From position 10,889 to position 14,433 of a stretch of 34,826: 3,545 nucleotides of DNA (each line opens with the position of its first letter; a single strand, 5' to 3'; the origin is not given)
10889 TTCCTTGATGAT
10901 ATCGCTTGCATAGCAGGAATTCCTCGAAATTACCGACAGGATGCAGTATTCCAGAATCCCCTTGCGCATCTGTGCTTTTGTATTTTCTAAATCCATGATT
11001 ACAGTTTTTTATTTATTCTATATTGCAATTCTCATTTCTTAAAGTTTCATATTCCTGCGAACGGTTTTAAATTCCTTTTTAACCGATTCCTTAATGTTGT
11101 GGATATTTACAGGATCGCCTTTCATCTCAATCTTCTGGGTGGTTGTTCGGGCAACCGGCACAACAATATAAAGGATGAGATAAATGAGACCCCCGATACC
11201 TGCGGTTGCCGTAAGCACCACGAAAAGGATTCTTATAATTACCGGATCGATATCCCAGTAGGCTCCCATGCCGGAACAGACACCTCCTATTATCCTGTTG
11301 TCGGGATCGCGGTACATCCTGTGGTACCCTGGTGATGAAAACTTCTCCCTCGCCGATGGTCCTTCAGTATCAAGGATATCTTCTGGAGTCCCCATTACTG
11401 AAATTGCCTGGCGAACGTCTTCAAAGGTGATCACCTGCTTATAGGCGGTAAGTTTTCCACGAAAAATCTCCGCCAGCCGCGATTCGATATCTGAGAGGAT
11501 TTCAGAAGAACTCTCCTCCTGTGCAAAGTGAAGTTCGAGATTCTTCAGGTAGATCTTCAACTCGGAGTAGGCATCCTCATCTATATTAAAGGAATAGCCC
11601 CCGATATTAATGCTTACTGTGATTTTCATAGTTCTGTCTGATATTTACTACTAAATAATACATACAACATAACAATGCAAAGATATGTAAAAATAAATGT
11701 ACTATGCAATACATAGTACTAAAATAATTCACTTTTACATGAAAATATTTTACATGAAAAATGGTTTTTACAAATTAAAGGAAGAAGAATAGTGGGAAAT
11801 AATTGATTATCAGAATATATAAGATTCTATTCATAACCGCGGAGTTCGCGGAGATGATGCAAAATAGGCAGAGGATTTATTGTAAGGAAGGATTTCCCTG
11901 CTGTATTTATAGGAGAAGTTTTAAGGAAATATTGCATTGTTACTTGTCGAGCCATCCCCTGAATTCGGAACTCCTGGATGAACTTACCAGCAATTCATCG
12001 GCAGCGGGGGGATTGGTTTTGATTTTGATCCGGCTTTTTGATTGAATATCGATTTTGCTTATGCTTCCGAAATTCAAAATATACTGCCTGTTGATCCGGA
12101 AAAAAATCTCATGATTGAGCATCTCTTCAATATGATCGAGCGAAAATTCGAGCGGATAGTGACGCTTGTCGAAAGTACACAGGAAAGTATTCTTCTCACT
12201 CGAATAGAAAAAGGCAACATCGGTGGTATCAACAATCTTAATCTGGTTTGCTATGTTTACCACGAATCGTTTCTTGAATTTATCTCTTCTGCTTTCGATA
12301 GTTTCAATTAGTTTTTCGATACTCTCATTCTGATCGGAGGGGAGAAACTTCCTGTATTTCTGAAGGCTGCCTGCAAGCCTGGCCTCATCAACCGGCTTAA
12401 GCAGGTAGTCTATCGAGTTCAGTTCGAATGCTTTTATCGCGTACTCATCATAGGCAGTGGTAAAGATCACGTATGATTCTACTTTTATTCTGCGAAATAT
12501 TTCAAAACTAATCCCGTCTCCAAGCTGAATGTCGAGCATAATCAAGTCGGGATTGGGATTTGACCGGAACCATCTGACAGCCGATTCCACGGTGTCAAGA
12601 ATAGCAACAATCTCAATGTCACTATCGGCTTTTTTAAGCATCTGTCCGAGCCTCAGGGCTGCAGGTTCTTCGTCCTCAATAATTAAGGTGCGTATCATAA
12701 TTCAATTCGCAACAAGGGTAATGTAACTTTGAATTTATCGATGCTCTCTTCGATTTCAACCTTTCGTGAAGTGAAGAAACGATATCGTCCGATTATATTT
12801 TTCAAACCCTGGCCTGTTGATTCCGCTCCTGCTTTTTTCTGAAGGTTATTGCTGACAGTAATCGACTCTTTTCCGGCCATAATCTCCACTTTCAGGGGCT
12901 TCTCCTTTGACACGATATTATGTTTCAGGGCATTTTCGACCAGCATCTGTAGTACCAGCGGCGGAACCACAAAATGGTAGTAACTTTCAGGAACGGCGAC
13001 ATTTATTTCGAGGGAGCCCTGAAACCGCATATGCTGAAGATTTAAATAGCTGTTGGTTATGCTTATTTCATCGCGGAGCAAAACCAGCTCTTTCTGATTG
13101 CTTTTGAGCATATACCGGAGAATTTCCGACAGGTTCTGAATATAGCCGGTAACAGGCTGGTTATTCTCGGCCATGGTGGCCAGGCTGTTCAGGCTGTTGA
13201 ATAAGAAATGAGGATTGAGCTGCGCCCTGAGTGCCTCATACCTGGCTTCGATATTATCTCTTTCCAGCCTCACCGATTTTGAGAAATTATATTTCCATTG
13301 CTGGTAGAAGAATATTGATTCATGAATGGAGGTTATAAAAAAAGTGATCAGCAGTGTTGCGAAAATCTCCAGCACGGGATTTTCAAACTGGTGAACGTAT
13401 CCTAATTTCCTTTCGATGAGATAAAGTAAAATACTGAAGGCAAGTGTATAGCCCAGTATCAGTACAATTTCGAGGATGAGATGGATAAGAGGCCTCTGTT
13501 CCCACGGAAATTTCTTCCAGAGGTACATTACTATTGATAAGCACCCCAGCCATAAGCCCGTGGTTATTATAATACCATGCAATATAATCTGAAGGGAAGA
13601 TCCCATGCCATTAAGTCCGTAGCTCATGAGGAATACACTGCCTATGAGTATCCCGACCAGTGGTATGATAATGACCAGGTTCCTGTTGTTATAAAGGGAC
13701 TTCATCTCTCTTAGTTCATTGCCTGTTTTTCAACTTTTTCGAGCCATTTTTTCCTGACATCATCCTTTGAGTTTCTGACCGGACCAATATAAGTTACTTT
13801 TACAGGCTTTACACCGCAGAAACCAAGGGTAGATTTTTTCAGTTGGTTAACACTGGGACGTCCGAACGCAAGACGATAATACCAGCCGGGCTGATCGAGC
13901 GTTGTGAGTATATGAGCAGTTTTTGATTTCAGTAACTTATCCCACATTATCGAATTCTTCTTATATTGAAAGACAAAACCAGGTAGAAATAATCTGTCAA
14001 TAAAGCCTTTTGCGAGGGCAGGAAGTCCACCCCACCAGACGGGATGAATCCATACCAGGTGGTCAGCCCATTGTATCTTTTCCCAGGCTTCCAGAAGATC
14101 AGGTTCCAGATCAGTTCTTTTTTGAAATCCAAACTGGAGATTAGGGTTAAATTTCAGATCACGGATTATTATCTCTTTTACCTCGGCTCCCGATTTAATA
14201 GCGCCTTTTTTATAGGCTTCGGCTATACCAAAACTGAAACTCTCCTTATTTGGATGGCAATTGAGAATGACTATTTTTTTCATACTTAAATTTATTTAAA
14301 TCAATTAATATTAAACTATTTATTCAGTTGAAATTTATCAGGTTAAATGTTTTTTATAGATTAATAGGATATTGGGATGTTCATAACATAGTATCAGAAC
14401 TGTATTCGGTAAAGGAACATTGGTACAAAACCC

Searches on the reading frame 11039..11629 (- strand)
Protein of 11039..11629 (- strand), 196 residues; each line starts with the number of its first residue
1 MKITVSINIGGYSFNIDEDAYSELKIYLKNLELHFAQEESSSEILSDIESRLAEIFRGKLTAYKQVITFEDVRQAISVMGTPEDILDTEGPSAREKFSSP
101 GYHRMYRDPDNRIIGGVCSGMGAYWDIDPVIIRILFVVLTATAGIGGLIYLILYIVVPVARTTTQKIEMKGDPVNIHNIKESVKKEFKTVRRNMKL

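Call 5: search_protein_families(library=pfam, proteins=[window:11039-11629:-], max_evalue=0.001)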
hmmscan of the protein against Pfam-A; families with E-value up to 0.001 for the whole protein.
window:11039-11629:- (196 aa): 1 family
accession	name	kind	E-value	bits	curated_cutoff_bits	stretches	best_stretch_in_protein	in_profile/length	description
PF04024.17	PspC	-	4.8e-21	74.7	25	1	104-159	2-57/58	PspC domain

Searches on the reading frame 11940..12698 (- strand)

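Call 5: search_protein_families(library=pfam, proteins=[window:11940-12698:-], max_evalue=0.001)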
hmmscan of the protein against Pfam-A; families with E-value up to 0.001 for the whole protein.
window:11940-12698:- (252 aa): 2 families
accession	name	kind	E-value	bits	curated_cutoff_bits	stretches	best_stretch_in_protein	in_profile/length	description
PF04397.21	LytTR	-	3e-16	59.9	22.6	1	152-250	2-97/98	LytTr DNA-binding domain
PF00072.30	Response_reg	-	7.1e-14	52.4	30.2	1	5-110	2-108/111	Response regulator receiver domain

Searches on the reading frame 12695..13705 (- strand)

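Call 6: search_protein_families(library=pfam, proteins=[window:12695-13705:-], max_evalue=0.001)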
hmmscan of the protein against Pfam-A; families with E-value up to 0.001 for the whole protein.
window:12695-13705:- (336 aa): 1 family
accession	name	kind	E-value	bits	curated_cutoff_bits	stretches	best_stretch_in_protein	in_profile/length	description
PF06580.19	His_kinase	-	1.9e-24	86.1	25.2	1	154-231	1-80/81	Histidine kinase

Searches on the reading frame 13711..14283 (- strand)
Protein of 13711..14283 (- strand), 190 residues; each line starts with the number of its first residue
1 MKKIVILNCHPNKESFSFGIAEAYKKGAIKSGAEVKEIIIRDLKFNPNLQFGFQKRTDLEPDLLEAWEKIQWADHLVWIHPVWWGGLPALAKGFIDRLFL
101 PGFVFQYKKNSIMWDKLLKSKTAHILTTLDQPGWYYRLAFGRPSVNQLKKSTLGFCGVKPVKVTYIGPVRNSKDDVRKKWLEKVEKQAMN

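Call 6: search_protein_families(library=pfam, proteins=[window:13711-14283:-], max_evalue=0.001)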
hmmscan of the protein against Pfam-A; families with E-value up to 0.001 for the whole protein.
window:13711-14283:- (190 aa): 2 families
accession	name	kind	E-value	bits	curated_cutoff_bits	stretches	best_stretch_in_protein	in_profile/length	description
PF02525.22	Flavodoxin_2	-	4.8e-36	124.8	27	1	2-186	1-196/198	Flavodoxin-like fold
PF03358.20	FMN_red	-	1.4e-16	60.8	24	1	3-108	2-107/152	NADPH-dependent FMN reductase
